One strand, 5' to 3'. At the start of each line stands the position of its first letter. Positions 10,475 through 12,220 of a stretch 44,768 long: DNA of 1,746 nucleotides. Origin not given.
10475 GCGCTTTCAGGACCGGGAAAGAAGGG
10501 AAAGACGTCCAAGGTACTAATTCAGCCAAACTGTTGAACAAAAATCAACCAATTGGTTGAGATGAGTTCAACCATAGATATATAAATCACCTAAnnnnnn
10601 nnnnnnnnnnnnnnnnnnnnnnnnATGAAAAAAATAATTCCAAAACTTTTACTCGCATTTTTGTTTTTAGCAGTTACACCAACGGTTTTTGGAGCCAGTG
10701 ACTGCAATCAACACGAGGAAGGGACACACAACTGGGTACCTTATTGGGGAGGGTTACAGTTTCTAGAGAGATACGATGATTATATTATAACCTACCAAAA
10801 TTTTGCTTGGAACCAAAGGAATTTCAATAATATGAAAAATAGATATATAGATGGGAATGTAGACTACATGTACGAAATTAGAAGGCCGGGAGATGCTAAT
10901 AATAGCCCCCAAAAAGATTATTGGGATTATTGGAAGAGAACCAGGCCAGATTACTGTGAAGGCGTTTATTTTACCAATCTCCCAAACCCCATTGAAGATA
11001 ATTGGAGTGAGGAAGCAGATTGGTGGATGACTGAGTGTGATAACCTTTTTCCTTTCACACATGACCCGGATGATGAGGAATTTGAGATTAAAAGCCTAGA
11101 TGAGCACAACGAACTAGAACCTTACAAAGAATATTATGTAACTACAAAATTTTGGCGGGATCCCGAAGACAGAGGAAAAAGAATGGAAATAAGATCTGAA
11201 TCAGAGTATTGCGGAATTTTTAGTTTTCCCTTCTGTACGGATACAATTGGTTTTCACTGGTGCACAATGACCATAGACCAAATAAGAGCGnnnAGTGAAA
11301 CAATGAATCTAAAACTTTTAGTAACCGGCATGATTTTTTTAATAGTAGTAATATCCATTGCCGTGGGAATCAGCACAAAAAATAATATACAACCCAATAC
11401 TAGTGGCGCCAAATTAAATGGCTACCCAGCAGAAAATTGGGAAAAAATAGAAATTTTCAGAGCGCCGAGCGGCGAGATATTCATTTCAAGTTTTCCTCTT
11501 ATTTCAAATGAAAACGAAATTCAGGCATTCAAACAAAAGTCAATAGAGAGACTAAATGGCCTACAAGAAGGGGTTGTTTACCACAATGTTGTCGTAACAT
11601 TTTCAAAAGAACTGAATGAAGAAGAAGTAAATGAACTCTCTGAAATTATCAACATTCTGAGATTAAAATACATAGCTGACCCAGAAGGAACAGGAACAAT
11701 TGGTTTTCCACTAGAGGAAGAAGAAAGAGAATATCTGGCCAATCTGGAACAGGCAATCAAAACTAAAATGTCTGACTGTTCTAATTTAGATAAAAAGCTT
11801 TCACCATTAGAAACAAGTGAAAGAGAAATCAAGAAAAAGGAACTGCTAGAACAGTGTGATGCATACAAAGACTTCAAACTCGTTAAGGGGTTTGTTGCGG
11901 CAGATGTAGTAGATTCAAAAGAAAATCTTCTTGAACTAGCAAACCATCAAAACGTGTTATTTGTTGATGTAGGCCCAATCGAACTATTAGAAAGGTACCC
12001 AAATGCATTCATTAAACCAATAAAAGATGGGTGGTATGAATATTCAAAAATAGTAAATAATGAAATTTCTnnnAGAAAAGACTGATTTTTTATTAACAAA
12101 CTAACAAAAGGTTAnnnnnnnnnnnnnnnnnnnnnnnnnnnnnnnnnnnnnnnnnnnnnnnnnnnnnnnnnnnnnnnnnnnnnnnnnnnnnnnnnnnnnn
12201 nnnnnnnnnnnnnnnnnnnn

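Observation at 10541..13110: Uncharacterised secreted Cys-rich protein plus anchored partner cassette, present twice in 20 kb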

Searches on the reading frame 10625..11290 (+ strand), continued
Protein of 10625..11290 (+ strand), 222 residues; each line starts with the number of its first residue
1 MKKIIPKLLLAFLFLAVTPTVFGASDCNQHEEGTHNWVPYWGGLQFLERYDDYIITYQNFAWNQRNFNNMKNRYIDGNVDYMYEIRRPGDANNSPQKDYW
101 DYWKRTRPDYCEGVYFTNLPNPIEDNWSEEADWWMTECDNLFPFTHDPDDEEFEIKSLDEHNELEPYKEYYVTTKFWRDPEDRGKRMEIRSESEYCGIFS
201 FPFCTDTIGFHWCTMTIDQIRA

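Call 84: fold_search(model_id=the predicted structure, library=pdb)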
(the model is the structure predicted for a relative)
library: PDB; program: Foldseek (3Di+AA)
matches with E <= 10: 145; with E <= 0.001: 0
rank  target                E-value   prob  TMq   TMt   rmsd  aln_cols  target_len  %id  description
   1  9cm9_J                2.8e-01  0.02  0.10  0.04  36.4       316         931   11  Cryo-EM model derived from localized reconstruction of Ad657-hexon-FX complex at 3.86A resolution (released 2024-11-27)
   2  6ngg_A                8.5e-01  0.18  0.22  0.37   9.0       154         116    6  Crystal structure of human CD160 V58M mutant (released 2019-07-03)
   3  6ng9_A                1.0e+00  0.12  0.20  0.31   9.7       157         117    6  Crystal structure of human CD160 (released 2019-07-03)
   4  9kyu_D                1.0e+00  0.10  0.24  0.17  12.6       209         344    9  Structure of beta-arrestin1 in complex with mouse C5aR1pp (released 2025-11-26)
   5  9cli_K                1.1e+00  0.02  0.10  0.03  35.3       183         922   13  Cryo-EM model derived from localized reconstruction of human adenovirus (Ad5)-hexon-FX complex at 3.6A resolution (released 2024-11-27)
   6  8pb1_C                1.3e+00  0.15  0.23  0.26   7.5       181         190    7  Cryo-EM structure of a pre-dimerized murine IL-12 complete extracellular signaling complex (Class 1), obtained after l (released 2024-02-07)
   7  9cli_J                1.3e+00  0.02  0.09  0.03  35.8       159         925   13  Cryo-EM model derived from localized reconstruction of human adenovirus (Ad5)-hexon-FX complex at 3.6A resolution (released 2024-11-27)
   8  1ij9                  1.4e+00  0.12  0.21  0.23   9.9       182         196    8  Highly Hydrated Human VCAM-1 Fragment (released 2001-05-02)
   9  9cli_L                1.4e+00  0.02  0.10  0.03  35.2       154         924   13  Cryo-EM model derived from localized reconstruction of human adenovirus (Ad5)-hexon-FX complex at 3.6A resolution (released 2024-11-27)
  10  9cm9_L                1.4e+00  0.01  0.10  0.04  36.7       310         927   10  Cryo-EM model derived from localized reconstruction of Ad657-hexon-FX complex at 3.86A resolution (released 2024-11-27)
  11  8se1_A                1.7e+00  0.12  0.24  0.11   7.1       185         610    8  Structure of Full-length Human Protein Kinase C Beta 2 (PKCBII) in the Inactive Conformation (released 2025-08-20)
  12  9kyu_A                1.7e+00  0.06  0.22  0.16  12.8       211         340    8  Structure of beta-arrestin1 in complex with mouse C5aR1pp (released 2025-11-26)
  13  8se3                  1.8e+00  0.09  0.23  0.11   8.9       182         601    9  Structure of Full-length Human Protein Kinase C Beta 1 (PKCBI) in the Active Conformation (released 2025-08-20)
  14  7w65_E                1.8e+00  0.06  0.17  0.13   7.4        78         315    9  Crystal structure of minor pilin TcpB from Vibrio cholerae complexed with secreted protein TcpF (released 2022-11-09)
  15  7s78_L                1.8e+00  0.01  0.08  0.02  33.2       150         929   13  Structure of a cell-entry defective human adenovirus provides insights into precursor proteins and capsid maturation (released 2021-12-01)
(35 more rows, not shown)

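Call 87: list_cluster_members(proteins=[P0001, P0002, P0011, P0016, P0006])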
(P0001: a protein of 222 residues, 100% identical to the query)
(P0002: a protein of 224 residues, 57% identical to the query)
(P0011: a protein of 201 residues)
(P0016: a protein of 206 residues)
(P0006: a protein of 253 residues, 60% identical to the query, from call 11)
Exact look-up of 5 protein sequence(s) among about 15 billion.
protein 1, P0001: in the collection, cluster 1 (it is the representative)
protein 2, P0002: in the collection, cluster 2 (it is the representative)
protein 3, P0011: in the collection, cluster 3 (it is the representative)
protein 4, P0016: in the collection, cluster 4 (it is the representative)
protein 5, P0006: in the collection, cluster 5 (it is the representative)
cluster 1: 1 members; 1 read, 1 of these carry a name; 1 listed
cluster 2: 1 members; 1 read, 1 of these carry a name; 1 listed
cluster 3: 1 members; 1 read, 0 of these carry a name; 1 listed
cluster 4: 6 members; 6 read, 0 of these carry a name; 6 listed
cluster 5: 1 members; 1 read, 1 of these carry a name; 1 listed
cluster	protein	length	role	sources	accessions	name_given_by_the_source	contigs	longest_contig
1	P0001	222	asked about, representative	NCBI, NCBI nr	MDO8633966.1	MAG: hypothetical protein Q7K34_01605 [archaeon] | hypothetical protein [archaeon]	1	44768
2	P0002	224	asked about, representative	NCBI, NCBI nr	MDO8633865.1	MAG: hypothetical protein Q7K34_01070 [archaeon] | hypothetical protein [archaeon]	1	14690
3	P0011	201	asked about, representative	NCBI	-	-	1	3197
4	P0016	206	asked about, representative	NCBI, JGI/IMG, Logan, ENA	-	-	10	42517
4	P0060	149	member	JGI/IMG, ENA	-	-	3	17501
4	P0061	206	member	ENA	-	-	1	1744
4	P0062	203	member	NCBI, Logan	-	-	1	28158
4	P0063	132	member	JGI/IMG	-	-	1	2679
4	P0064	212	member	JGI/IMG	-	-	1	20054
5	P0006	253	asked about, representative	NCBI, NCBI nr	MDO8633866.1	MAG: hypothetical protein Q7K34_01075 [archaeon] | hypothetical protein [archaeon]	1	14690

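Call 90: search_protein_families(library=pfam, proteins=[L008:2314-2694:+, L017:11212-11664:+, L009:12907-13293:+, L015:3603-4166:+, L016:2187-2657:+, L009:11546-12070:+, L015:5267-6157:+, L003:4218-6263:+, L015:4156-5235:+, L016:2718-4448:+], max_evalue=0.1)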
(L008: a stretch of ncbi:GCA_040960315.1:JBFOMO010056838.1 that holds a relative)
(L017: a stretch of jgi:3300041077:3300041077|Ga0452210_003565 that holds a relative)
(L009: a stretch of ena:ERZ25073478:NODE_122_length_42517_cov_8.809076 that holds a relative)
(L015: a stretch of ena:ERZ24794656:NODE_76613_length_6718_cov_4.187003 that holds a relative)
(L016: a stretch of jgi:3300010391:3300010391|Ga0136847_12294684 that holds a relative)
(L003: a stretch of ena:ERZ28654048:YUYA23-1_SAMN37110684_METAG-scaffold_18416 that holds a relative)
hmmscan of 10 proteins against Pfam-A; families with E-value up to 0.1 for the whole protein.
L008:2314-2694:+ (127 aa): 1 family
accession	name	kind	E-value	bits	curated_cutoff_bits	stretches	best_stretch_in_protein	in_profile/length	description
PF12036.14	DUF3522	-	0.0034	18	29.3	1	1-96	88-185/188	Protein of unknown function (DUF3522)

L017:11212-11664:+ (151 aa): 1 family
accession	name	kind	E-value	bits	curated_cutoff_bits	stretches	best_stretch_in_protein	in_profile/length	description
PF03006.26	HlyIII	-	0.0093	16.1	26.2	1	11-98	80-164/224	Haemolysin-III related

L009:12907-13293:+ (129 aa): 2 families
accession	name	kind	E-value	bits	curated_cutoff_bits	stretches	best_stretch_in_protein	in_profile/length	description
PF19545.4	DUF6069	-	3.5e-06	27.6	27.2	1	12-120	22-125/129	Family of unknown function (DUF6069)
PF05072.18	Herpes_UL43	-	0.052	13.1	24.9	1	11-81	108-174/381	Herpesvirus UL43 protein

L015:3603-4166:+ (188 aa): 0 families

L016:2187-2657:+ (157 aa): 0 families

L009:11546-12070:+ (175 aa): 0 families

L015:5267-6157:+ (297 aa): 1 family
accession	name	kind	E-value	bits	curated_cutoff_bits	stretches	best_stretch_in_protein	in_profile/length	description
PF24559.1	UBA_RAD5A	-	0.077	12.9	27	0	118-145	14-40/45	DNA repair protein RAD5A UBA domain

L003:4218-6263:+ (682 aa): 2 families
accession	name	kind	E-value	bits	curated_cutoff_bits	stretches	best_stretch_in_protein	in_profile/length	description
PF06940.17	DUF1287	-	0.0016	18.6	25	1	257-380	29-140/163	Domain of unknown function (DUF1287)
PF12671.13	Amidase_6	-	0.0039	17.7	23.2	1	335-375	93-134/163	Putative amidase domain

L015:4156-5235:+ (360 aa): 2 families
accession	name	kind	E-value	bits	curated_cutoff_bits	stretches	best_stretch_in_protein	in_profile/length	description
PF11617.13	Cu-binding_MopE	-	4.6e-12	46.4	27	1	250-279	1-30/30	Putative metal-binding motif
PF14302.11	DUF4377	-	0.032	14.6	25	1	151-172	23-44/75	Domain of unknown function (DUF4377)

L016:2718-4448:+ (577 aa): 5 families
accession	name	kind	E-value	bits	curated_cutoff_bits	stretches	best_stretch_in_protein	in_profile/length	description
PF18911.6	PKD_4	-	9.5e-12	45.3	27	1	326-419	2-85/85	PKD domain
PF22352.2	K319L-like_PKD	-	3.1e-06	27.6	27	1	332-419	1-84/84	K319L-like, PKD domain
PF00801.26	PKD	-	1.3e-05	25.5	23.5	1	333-413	6-75/80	PKD domain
PF12341.14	Mcl1_mid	-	0.035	13.9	31.5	1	466-505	2-45/291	Minichromosome loss protein, Mcl1, middle region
PF22888.1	FIMAH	-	0.063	14.3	24.8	1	246-308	4-68/81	FIMAH domain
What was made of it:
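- P2 partner domains are PKD and MopE-like (call 90). P2 can carry PKD or MopE-like extracellular domains (call 90), which is atypical of immunity proteins.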

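Call 92: find_related_loci(query=A6, collection=viral_contigs, flank=10000)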
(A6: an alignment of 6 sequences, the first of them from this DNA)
Query A6 (203 aa) in viral_contigs; peptide patterns used: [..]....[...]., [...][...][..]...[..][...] (x = any residue, [..] = any of these).
423 stretches matched a pattern, but none encodes a relative of the query by tblastn (E <= 1e-3).

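Call 94: search_dna_similar(query=window:10625-11290:+, collection=plasmids, mode=protein, max_evalue=0.001)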
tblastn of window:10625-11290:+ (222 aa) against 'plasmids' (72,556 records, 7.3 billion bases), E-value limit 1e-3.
No match.

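Call 95: search_dna_similar(query=P0016, collection=plasmids, mode=protein, max_evalue=0.001)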
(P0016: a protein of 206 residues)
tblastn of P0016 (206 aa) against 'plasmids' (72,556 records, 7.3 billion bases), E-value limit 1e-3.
No match.

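Call 97: find_encoding_contigs(protein=P0041, flank=10000, max_places=3)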
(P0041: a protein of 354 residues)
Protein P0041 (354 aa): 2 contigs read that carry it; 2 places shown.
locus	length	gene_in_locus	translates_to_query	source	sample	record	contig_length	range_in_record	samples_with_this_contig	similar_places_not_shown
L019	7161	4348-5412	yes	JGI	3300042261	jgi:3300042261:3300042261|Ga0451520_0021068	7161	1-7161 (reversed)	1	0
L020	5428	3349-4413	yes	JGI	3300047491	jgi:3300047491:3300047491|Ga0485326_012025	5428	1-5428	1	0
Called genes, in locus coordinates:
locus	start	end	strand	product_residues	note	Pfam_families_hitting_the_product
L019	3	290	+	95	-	?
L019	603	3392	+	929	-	PF25873:WHD_MalT, PF13424:TPR_12 (faint), PF13181:TPR_8 (faint)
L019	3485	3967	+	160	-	-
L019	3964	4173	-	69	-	-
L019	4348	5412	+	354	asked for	PF14200:RicinB_lectin_2, PF00652:Ricin_B_lectin, PF14200:RicinB_lectin_2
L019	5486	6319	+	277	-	-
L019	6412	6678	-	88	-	-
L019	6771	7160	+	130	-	?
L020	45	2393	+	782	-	PF25873:WHD_MalT, PF13424:TPR_12 (faint), PF07719:TPR_2 (faint), PF13181:TPR_8 (faint)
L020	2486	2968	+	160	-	-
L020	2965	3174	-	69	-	-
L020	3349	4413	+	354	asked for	PF14200:RicinB_lectin_2, PF00652:Ricin_B_lectin, PF14200:RicinB_lectin_2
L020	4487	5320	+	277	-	-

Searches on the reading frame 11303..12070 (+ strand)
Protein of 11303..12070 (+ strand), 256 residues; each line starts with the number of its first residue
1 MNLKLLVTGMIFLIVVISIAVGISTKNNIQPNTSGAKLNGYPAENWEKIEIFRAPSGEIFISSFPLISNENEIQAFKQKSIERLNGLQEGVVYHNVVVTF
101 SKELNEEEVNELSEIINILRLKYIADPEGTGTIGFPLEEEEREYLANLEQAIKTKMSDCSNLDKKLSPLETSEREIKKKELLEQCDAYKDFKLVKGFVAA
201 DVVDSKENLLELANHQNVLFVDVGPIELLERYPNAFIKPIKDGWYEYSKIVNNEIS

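Call 6: search_protein_families(library=pfam, proteins=[window:11303-12070:+], max_evalue=1)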
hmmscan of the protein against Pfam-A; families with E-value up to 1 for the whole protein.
window:11303-12070:+ (256 aa): 0 families

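Call 11: find_homologous_proteins(query=window:11303-12070:+)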
Query window:11303-12070:+ (256 aa): 4 proteins with E <= 0.001 among 683 candidates.
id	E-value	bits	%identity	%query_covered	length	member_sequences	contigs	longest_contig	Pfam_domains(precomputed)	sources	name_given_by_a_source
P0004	6.9e-161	551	100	100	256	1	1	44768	-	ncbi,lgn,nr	ncbi:MAG: hypothetical protein Q7K34_01610 [archaeon]|nr:hypothetical protein [archaeon]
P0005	2.1e-91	324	59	99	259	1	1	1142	-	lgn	-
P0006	5.3e-72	260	60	82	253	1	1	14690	-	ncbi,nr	ncbi:MAG: hypothetical protein Q7K34_01075 [archaeon]|nr:hypothetical protein [archaeon]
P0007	5.3e-57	211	48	99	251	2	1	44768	-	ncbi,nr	ncbi:MAG: hypothetical protein Q7K34_01745 [archaeon]|nr:hypothetical protein [archaeon]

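Call 14: find_encoding_contigs(protein=P0005, flank=10000)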
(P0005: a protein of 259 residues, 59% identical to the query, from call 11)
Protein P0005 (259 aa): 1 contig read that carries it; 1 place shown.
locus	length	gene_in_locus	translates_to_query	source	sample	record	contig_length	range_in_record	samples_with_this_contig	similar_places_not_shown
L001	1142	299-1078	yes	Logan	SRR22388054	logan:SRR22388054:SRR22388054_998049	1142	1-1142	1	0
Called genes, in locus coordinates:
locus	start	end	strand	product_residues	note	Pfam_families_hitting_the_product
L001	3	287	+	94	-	?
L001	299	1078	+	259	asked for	-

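Call 16: find_encoding_contigs(protein=P0006, flank=10000)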
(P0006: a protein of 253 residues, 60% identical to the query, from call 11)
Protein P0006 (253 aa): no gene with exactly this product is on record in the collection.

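Call 21: find_related_loci(query=A2, collection=genome_contigs, flank=10000)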
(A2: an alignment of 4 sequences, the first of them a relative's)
Query A2 (256 aa) in genome_contigs; peptide patterns used: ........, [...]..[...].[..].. (x = any residue, [..] = any of these).
87 stretches matched a pattern, but none encodes a relative of the query by tblastn (E <= 1e-3).

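Call 25: search_protein_families(library=ncbifam, proteins=[window:11303-12070:+], max_evalue=1)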
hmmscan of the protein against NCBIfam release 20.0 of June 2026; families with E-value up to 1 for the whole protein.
window:11303-12070:+ (256 aa): 1 family
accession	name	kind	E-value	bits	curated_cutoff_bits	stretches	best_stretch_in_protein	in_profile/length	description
NF038399.1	NH_RiPP_Os17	domain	0.031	14.4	40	1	124-152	21-50/63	Os1348 family NHLP clan protein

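Call 26: search_protein_families(library=padloc, proteins=[window:11303-12070:+], max_evalue=1)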
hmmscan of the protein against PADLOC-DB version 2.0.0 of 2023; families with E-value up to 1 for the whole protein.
window:11303-12070:+ (256 aa): 0 families

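Call 35: predict_structure(alignment_id=A2)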
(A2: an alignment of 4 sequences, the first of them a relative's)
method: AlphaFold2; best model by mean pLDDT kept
length: 256 residues; sequences in the alignment: 4
mean_pLDDT: 46.8   pTM: 0.34
mean pLDDT of the five models: 46.8, 40.1, 38.7, 38.1, 34.1
residues with pLDDT >= 90: 0; 70-90: 22; 50-70: 75; < 50: 159
segments of 3 or more residues with pLDDT < 50: 1-43, 51-59, 88-108, 115-137, 194-210, 212-256
pLDDT, mean of each block of 10 residues (from residue 1): 44 40 27 31 52 45 55 66 54 43 45 45 31 41 61 64 74 76 66 43 43 46 33 29 26 26
secondary structure, 60 per line:
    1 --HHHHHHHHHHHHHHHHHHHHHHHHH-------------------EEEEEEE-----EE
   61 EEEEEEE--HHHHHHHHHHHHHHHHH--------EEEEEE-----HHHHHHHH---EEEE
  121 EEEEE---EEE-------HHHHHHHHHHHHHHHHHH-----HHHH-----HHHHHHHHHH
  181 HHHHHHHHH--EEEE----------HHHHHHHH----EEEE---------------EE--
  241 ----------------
elements in order: H3-27 E47-53 E59-67 H70-86 E95-100 H106-113 E117-125 E129-131 H139-156 H162-165 H171-189 E192-195 H206-213 E218-221
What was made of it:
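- The low-confidence P2 model shows the secondary-structure order beta-alpha-beta-beta, then an insert, then beta-alpha-beta (call 35).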

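Call 37: search_solved_structures(query=A2, max_evalue=10)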
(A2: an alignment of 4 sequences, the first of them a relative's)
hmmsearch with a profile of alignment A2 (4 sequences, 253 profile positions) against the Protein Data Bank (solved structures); distinct sequences matched with E-value up to 10: 1.
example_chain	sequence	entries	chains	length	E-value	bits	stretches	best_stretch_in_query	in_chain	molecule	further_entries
5vl4_A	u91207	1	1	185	1.6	11.1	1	49-105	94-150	T33-53H-B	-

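Call 68: search_solved_structures(query=A7, max_evalue=10, show_alignments=2)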
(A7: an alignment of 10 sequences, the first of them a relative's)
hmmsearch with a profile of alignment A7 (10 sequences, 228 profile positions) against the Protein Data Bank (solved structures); distinct sequences matched with E-value up to 10: 0.
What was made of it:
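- On Peptidase inhibitor I9 / propeptide: The PDB profile search was empty (call 68).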

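Call 69: search_protein_families(library=pfam, alignment_id=A7, max_evalue=10)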
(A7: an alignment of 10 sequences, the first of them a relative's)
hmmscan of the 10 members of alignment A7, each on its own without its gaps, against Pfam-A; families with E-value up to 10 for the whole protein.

A. member 1, P0004 (256 aa): 0 families

B. families by the number of members that match (of 10 scanned): 6 families
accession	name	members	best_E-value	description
PF10378.14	RRM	1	0.0044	Putative RRM domain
PF12362.13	DUF3646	1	0.07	DNA polymerase III gamma and tau subunits C terminal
PF09919.14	DUF2149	1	0.16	Uncharacterized conserved protein (DUF2149)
PF13968.11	DUF4220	1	0.23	Domain of unknown function (DUF4220)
PF15070.11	GOLGA2L5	1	0.28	Putative golgin subfamily A member 2-like protein 5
PF11544.13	Spc42p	1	0.34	Spindle pole body component Spc42p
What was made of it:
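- On Peptidase inhibitor I9 / propeptide: No Inhibitor_I9 hit in 10 P2 members at E<=10 (call 69).
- Closest known: Subtilase propeptide. Different: Pfam Inhibitor_I9 does not match any of the 10 P2 members even at E<=10 (call 69).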

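Call 78: search_protein_families(library=phrogs, proteins=[window:11303-12070:+], max_evalue=0.1)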
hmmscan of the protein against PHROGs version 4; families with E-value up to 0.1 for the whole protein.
window:11303-12070:+ (256 aa): 1 family
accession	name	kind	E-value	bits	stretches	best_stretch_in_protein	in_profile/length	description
phrog_739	-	lysis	0.047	14.9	0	143-211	34-103/122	Rz-like spanin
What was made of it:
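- Tried and rejected: Pfam, NCBIfam, PADLOC and PHROGs found nothing above noise (calls 6, 25, 26, 69, 78).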

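Call 83: fold_search(model_id=the predicted structure, library=pdb)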
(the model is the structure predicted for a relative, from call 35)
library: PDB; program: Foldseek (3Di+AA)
matches with E <= 10: 601; with E <= 0.001: 0
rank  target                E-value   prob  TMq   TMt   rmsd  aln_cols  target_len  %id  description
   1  8q3k_E                3.0e-02  0.80  0.22  0.26   7.7       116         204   11  The open state of the ASFV apo-RNA polymerase (released 2024-02-14)
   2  8q3b_E                4.1e-02  0.77  0.22  0.27   7.6       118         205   12  The closed state of the ASFV apo-RNA polymerase (released 2024-02-14)
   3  3zxn_A                1.4e-01  0.51  0.20  0.35   5.7        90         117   13  Moorella thermoacetica RsbS S58E (released 2012-02-22)
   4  5ino_A                1.6e-01  0.28  0.16  0.16   9.3        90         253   14  Human Tdp2 reaction product (5'-phosphorylated DNA)-Mg2+ complex (released 2016-04-27)
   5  5gkj_B                1.7e-01  0.60  0.20  0.22   4.6        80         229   12  Structure of EndoMS in apo form (released 2016-11-02)
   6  8jkz_B                1.7e-01  0.25  0.17  0.10  13.7       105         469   13  Cryo-EM structure of the prokaryotic SPARSA system complex (released 2024-01-24)
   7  5trc_A                1.8e-01  0.38  0.18  0.12   5.9        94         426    5  Crystal structure of phosphorylated AC3-AC5 domains of yeast acetyl-CoA carboxylase (released 2016-12-07)
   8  5wyj_SI               2.0e-01  0.30  0.17  0.23  10.2        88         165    9  Cryo-EM structure of the 90S small subunit pre-ribosome (Dhr1-depleted, Enp1-TAP, state 1) (released 2017-03-29)
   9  3ju1_B                2.7e-01  0.57  0.17  0.13   3.8        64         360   12  Crystal Structure of Enoyl-CoA Hydratase/Isomerase Family Protein (released 2009-09-22)
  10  5trc_B                2.7e-01  0.30  0.20  0.14   8.9       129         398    8  Crystal structure of phosphorylated AC3-AC5 domains of yeast acetyl-CoA carboxylase (released 2016-12-07)
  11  1wtd_B                2.7e-01  0.13  0.21  0.20  15.8       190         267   15  Crystal structure of type II restrcition endonuclease, EcoO109I DNA-free form (released 2004-12-14)
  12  6zqd_DH               2.8e-01  0.14  0.15  0.21  13.6       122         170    8  Cryo-EM structure of the 90S pre-ribosome from Saccharomyces cerevisiae, state Post-A1 (released 2020-09-23)
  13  7tib_E                3.0e-01  0.25  0.17  0.14  12.4        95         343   14  Structure of the yeast clamp loader (Replication Factor C RFC) bound to the open sliding clamp (Proliferating Cell Nuc (released 2022-02-16)
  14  6wxw_A                3.7e-01  0.72  0.22  0.16   3.4        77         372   13  crystal structure of apo Card1 (released 2020-12-30)
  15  5cs4_B                3.7e-01  0.21  0.16  0.11   9.3        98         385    7  Crystal structure of domains AC3-AC5 of yeast acetyl-CoA carboxylase (released 2015-10-28)
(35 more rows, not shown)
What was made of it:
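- Foldseek on them returned nothing at E<=1e-3 (calls 83, 84).
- Tried and rejected: I treat this as meaningless (calls 83, 84).
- On Peptidase inhibitor I9 / propeptide: Foldseek on the low-confidence model was uninformative (call 83).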

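Call 93: find_related_loci(query=A2, collection=viral_contigs, flank=10000)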
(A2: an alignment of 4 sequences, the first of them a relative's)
Query A2 (256 aa) in viral_contigs; peptide patterns used: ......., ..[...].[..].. (x = any residue, [..] = any of these).
157 stretches matched a pattern, but none encodes a relative of the query by tblastn (E <= 1e-3).
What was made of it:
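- Tried and rejected: IMG/VR viral contigs: none (calls 92, 93).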

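Call 96: search_dna_similar(query=window:11303-12070:+, collection=plasmids, mode=protein, max_evalue=0.001)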
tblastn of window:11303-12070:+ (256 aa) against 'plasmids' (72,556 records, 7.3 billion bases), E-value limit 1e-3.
No match.
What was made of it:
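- Tried and rejected: PLSDB plasmids by tblastn: none (calls 94-96).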
